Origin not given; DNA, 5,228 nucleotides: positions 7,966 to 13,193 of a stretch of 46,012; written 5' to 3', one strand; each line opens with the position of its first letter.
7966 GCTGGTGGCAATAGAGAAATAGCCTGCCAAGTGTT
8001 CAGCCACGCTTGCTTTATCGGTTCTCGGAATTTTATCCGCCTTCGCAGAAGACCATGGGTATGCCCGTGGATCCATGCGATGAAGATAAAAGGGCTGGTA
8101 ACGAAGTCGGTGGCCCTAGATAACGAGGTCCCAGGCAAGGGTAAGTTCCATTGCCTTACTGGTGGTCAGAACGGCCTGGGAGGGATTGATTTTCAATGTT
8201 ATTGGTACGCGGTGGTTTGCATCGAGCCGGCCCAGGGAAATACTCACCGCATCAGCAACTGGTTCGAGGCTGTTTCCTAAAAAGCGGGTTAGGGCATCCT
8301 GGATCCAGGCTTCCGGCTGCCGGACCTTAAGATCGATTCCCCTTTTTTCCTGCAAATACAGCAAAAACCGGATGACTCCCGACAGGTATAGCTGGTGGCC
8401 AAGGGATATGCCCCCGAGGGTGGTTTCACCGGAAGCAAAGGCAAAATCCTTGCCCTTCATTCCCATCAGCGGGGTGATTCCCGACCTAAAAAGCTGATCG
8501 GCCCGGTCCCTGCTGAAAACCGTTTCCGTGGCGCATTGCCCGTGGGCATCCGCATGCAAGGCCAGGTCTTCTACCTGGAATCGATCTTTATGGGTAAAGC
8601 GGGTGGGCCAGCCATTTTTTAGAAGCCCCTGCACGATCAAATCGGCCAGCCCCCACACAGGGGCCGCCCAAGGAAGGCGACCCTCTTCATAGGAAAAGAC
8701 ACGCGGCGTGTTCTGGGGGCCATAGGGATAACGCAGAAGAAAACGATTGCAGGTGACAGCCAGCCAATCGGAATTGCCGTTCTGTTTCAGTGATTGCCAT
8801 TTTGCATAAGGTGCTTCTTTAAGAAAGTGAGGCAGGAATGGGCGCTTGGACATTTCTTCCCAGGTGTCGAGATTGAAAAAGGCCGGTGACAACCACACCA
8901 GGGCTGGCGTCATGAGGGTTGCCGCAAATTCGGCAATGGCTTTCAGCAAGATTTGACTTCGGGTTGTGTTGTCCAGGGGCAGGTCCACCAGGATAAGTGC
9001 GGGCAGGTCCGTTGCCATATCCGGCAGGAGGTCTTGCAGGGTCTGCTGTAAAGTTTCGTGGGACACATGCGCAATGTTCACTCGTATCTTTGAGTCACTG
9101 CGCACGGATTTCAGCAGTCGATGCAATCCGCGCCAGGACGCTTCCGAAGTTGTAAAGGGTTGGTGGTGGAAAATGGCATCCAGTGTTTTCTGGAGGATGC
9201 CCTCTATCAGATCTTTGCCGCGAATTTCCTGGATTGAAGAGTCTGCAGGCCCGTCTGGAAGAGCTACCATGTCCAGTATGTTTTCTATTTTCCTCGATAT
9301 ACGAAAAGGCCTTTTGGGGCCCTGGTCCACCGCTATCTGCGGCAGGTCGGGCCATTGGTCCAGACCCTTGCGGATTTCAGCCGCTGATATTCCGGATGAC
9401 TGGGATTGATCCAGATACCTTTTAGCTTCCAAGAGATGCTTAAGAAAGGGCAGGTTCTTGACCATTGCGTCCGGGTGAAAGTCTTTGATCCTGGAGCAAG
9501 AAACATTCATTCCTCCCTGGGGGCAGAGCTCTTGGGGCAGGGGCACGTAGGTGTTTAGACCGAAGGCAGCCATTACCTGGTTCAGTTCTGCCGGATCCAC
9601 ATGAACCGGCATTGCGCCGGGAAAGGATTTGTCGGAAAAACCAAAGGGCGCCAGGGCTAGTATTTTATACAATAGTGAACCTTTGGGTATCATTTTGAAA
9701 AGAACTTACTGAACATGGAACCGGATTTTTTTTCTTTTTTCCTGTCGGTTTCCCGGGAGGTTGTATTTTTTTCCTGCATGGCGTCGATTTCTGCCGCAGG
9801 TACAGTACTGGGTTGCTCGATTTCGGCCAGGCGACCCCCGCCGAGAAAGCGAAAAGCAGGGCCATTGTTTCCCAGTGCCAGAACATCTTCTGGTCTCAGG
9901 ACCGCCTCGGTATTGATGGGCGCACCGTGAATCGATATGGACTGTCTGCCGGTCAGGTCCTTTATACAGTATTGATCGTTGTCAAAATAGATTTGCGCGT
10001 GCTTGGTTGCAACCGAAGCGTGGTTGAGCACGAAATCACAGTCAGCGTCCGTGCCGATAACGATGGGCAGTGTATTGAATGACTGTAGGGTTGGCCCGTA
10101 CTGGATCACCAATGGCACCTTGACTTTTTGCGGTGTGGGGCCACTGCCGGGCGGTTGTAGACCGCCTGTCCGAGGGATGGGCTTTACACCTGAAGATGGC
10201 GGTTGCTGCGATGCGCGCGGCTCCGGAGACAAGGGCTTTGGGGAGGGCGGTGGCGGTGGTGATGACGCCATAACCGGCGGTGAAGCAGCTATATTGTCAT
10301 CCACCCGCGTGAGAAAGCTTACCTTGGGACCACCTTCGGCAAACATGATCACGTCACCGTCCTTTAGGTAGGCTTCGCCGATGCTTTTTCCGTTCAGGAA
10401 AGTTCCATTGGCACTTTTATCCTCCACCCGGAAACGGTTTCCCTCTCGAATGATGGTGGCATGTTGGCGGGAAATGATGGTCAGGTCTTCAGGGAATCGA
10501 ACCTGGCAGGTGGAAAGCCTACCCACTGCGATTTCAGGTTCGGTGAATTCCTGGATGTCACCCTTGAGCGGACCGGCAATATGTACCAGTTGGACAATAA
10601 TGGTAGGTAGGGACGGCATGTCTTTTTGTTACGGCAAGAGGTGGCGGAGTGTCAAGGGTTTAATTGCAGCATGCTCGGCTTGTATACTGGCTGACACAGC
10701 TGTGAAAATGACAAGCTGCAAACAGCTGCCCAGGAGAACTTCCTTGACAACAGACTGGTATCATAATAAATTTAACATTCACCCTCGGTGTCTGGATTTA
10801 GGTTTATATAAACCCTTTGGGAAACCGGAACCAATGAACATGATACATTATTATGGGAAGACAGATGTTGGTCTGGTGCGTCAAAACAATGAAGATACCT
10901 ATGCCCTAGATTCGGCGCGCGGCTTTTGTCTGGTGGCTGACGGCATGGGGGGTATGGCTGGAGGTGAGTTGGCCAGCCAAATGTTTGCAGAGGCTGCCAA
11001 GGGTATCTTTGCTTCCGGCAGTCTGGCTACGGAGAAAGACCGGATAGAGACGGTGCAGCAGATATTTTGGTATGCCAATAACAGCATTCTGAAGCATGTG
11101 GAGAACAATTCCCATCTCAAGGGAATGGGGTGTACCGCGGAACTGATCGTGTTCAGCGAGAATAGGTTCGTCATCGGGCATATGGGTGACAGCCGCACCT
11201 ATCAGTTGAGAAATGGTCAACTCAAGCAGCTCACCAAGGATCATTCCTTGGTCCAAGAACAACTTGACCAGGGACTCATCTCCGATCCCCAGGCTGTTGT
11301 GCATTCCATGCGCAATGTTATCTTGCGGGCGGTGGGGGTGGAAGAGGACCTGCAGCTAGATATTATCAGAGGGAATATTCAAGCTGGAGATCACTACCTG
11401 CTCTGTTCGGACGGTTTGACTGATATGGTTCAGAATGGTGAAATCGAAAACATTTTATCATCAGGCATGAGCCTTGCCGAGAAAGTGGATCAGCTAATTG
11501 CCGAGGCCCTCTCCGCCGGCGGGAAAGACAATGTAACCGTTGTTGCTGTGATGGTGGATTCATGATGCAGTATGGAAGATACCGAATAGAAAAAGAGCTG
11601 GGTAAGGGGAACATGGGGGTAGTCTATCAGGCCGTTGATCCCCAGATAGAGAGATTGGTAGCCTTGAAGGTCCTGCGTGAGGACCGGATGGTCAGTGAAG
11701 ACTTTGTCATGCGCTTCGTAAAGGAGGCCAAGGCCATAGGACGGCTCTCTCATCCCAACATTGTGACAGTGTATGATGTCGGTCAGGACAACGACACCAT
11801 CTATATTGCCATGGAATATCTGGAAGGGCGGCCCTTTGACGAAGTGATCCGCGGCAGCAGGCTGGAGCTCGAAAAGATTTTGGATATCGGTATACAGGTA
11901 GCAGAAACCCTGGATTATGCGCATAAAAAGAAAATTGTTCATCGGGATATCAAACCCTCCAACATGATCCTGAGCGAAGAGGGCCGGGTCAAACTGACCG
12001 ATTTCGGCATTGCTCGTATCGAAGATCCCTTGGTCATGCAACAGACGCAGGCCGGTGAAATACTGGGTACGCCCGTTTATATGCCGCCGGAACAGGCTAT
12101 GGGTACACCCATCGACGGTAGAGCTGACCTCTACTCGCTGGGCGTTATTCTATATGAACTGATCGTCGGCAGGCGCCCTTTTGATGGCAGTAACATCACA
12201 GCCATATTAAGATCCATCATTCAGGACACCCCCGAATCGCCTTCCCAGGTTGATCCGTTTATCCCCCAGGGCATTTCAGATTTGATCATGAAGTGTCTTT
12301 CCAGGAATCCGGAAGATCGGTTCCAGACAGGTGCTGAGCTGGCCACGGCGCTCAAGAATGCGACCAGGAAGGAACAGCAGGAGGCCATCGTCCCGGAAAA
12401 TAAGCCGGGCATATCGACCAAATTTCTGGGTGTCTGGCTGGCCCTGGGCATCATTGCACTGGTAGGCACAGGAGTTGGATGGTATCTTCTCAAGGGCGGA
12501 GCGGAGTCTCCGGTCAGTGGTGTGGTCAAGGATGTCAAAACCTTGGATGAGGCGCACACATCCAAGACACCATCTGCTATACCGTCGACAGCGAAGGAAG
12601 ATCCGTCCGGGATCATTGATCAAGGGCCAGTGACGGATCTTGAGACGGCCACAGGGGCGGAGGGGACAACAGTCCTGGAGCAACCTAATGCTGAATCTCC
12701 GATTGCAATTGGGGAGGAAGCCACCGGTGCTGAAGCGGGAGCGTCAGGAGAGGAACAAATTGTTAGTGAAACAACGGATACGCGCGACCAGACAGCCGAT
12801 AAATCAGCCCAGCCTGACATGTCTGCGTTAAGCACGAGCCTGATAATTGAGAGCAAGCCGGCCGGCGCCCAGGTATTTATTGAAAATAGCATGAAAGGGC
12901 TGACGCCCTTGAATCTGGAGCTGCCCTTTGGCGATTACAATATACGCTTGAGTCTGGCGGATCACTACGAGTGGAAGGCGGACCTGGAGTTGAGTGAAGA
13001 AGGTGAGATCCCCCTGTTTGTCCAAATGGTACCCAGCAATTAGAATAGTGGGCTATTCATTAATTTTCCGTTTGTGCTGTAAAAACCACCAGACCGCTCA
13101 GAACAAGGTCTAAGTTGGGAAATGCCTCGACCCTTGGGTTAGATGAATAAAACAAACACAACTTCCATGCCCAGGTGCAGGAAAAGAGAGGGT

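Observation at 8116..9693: Single-polypeptide TssB-TssC (VipA-VipB-like) sheath fusion standing alone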

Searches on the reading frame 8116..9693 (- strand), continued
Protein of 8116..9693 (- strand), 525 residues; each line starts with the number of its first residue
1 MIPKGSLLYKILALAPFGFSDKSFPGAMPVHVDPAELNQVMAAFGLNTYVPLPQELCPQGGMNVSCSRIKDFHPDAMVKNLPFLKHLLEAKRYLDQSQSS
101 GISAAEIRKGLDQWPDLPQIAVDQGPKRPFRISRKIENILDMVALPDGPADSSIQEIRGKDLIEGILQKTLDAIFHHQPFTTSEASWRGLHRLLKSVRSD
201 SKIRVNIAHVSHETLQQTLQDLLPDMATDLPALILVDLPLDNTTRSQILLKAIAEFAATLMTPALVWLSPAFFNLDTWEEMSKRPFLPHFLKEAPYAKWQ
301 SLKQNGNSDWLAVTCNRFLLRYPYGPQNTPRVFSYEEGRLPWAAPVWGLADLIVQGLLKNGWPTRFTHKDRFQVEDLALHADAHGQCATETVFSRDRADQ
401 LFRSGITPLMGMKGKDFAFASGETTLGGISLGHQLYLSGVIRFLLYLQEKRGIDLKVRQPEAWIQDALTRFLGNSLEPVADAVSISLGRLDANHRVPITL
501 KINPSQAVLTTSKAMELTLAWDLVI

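Call 61: find_related_loci(query=A4, collection=genome_contigs, flank=3000)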
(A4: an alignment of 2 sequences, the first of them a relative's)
Query A4 (494 aa) in genome_contigs; peptide patterns used: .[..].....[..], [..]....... (x = any residue, [..] = any of these).
137 stretches matched a pattern; 9 encode a relative of the query (tblastn E <= 1e-3); 8 distinct loci.
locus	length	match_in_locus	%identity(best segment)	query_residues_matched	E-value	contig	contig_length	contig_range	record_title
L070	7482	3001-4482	100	1-494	0e+0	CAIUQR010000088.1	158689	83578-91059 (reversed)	MAG: uncultured delta proteobacterium isolate VK4_bin-1304 genome assembly, contig: bin-1304:088/155, whole genome shotg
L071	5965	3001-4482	94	1-494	0e+0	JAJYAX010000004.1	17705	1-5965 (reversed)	MAG: Deltaproteobacteria bacterium isolate BP8.bin43 NODE_4422_length_17705_cov_1.450165, whole genome shotgun sequence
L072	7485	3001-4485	86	1-494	0e+0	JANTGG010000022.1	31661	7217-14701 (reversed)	MAG: Desulfocapsa sp. isolate bin10051 c_000000000934, whole genome shotgun sequence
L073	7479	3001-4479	84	1-492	0e+0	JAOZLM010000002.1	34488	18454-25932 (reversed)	MAG: Desulfocapsa sp. isolate GMC10.metabat2.188 NODE_366_length_34488_cov_34.841547, whole genome shotgun sequence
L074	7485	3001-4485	85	1-494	0e+0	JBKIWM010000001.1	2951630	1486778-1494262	Thermodesulfobacteriota bacterium B35 contig_1, whole genome shotgun sequence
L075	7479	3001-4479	85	1-492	0e+0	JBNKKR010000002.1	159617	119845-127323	MAG: Desulfocapsaceae bacterium isolate H1H2.bin.35.strict NODE_2_length_159617_cov_6.139620, whole genome shotgun seque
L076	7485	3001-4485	84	1-494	0e+0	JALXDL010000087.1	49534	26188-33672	MAG: Desulfobulbaceae bacterium isolate T2_metabat2_scaf2bin.285 T2_NODE_385_length_49534_cov_2.577185, whole genome sho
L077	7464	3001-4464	81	5-492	0e+0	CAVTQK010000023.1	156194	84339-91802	MAG: uncultured delta proteobacterium isolate MFD00709.bin.1.229 genome assembly, contig: contig_58834, whole genome sho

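Call 69: find_encoding_contigs(protein=P0002, flank=10000, max_places=2)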
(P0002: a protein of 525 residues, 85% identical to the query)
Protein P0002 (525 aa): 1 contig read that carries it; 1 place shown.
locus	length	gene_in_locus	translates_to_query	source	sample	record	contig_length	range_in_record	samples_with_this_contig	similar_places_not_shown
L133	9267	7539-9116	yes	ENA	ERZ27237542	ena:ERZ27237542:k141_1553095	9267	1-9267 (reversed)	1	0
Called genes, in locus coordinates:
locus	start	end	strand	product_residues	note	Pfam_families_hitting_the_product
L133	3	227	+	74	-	?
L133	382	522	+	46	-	-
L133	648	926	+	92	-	PF00216:Bac_DNA_binding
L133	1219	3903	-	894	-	PF00330:Aconitase, PF00694:Aconitase_C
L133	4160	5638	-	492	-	PF00069:Pkinase, PF01636:APH (faint), PF07714:PK_Tyr_Ser-Thr, PF03109:ABC1 (weak), PF08308:PEGA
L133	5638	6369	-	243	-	PF00481:PP2C (weak), PF13672:PP2C_2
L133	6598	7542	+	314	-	PF00498:FHA, PF16697:Yop-YscD_cpl, PF00498:FHA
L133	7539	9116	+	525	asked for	PF05591:T6SS_VipA (weak), PF05943:VipB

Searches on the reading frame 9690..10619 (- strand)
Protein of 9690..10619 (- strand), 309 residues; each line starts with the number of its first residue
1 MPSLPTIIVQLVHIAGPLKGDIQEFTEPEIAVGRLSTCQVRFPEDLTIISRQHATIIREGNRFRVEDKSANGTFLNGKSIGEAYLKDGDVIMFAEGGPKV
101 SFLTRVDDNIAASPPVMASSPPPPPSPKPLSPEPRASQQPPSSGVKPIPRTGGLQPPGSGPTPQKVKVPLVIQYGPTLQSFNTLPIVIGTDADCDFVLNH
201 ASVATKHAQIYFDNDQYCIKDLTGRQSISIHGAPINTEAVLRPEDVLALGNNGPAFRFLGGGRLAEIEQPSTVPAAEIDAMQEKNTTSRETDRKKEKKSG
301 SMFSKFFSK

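Call 6: search_protein_families(library=pfam, proteins=[window:9690-10619:-], max_evalue=0.01)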
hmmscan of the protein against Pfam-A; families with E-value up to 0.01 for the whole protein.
window:9690-10619:- (309 aa): 2 families
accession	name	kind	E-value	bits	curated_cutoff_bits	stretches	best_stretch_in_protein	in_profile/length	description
PF00498.31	FHA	-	9.8e-32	109.6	20.7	2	31-93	2-66/67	FHA domain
PF16697.10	Yop-YscD_cpl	-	4.9e-19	68.8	33.2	2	186-251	19-85/94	Inner membrane component of T3SS, cytoplasmic domain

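Call 22: search_protein_families(library=padloc, proteins=[window:9690-10619:-], max_evalue=0.1)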
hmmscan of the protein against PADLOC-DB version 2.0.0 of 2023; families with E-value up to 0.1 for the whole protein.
window:9690-10619:- (309 aa): 0 families

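Call 23: search_protein_families(library=ncbifam, proteins=[window:9690-10619:-], max_evalue=0.1)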
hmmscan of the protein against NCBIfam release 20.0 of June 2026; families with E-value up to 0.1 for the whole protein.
window:9690-10619:- (309 aa): 7 families
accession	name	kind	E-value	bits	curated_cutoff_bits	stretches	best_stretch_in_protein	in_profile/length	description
TIGR03354.1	VI_FHA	hypoth_equivalog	5.9e-20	72.5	120.25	2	25-148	21-152/420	type VI secretion system-associated FHA domain protein TagH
NF049868.1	FhaB_Rv0019c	equivalog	2.1e-19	70.1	125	2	10-83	68-140/158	FHA domain-containing protein FhaB/FipA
NF052573.1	HisKinEspAMyxo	equivalog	1.4e-09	36.6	1400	1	20-92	38-110/755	serine histidine kinase EspA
NF041660.2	oxygluDhInhib_OdhI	equivalog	2e-09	37.4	200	1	10-92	38-119/130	oxoglutarate dehydrogenase inhibitor Odhl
NF033760.1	gliding_GltG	equivalog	8.8e-06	24.5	650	1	24-134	20-127/650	adventurous gliding motility protein GltG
NF052403.1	ESX1TransRegEspM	equivalog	0.00014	20.8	550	1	27-97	28-98/367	ESX-1 type VII secretion system transcriptional regulator EspM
TIGR02500.1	type_III_yscD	equivalog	0.023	13.6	86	1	187-288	23-123/413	type III secretion system inner membrane ring subunit SctD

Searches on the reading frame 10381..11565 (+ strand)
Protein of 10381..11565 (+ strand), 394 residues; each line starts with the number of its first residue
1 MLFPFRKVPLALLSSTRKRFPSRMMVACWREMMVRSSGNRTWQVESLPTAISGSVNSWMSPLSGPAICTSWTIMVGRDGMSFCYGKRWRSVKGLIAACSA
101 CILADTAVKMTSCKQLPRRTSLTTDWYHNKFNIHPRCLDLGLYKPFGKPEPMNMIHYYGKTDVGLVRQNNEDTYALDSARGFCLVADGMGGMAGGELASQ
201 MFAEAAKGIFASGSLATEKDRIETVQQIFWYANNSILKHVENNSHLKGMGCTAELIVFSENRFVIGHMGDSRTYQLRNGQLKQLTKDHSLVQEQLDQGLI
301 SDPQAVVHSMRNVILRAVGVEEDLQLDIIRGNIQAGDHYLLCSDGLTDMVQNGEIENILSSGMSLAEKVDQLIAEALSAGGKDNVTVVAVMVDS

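Call 6: search_protein_families(library=pfam, proteins=[window:10381-11565:+], max_evalue=0.01)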
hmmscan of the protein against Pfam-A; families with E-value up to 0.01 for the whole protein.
window:10381-11565:+ (394 aa): 3 families
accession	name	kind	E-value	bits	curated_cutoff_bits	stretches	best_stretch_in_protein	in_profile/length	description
PF13672.11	PP2C_2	-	1.7e-14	54.3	24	1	168-354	10-182/209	Protein phosphatase 2C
PF00481.26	PP2C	-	1.2e-10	41.9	20.3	1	167-290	22-142/255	Protein phosphatase 2C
PF07228.17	SpoIIE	-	0.00031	21.2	25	1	316-391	103-190/192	Stage II sporulation protein E (SpoIIE)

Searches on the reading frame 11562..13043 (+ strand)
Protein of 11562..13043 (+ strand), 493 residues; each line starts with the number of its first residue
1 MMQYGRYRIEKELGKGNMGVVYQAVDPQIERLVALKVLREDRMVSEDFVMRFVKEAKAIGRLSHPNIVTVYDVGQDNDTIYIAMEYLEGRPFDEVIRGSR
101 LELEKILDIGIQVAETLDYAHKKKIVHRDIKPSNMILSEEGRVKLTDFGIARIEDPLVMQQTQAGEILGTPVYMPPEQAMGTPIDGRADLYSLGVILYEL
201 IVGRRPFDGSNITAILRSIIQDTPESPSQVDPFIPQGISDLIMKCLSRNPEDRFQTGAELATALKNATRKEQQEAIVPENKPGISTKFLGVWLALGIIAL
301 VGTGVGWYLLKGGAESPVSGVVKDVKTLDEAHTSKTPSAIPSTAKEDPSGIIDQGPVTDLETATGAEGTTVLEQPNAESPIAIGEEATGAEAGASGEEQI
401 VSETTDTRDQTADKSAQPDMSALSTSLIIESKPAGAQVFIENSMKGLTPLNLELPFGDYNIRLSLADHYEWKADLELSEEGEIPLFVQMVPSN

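Call 6: search_protein_families(library=pfam, proteins=[window:11562-13043:+], max_evalue=0.01)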
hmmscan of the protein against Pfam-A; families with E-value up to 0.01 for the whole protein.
window:11562-13043:+ (493 aa): 6 families
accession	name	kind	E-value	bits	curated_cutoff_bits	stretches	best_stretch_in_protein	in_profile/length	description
PF00069.31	Pkinase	-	8.6e-57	192.9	31.7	1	7-255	1-253/263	Protein kinase domain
PF07714.23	PK_Tyr_Ser-Thr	-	2.5e-40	138.8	23.1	1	9-254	3-249/258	Protein tyrosine and serine/threonine kinase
PF08308.17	PEGA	-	1.4e-08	35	20.8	1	425-489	2-67/71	PEGA domain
PF03109.22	ABC1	-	1.1e-05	25.1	22.9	1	81-152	144-215/244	ABC1 atypical kinase-like domain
PF01636.29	APH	-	4.3e-05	23.8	23.2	0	112-157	153-203/239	Phosphotransferase enzyme family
PF14531.12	Kinase-like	-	0.0012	18.6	25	1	109-149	150-190/289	Kinase-like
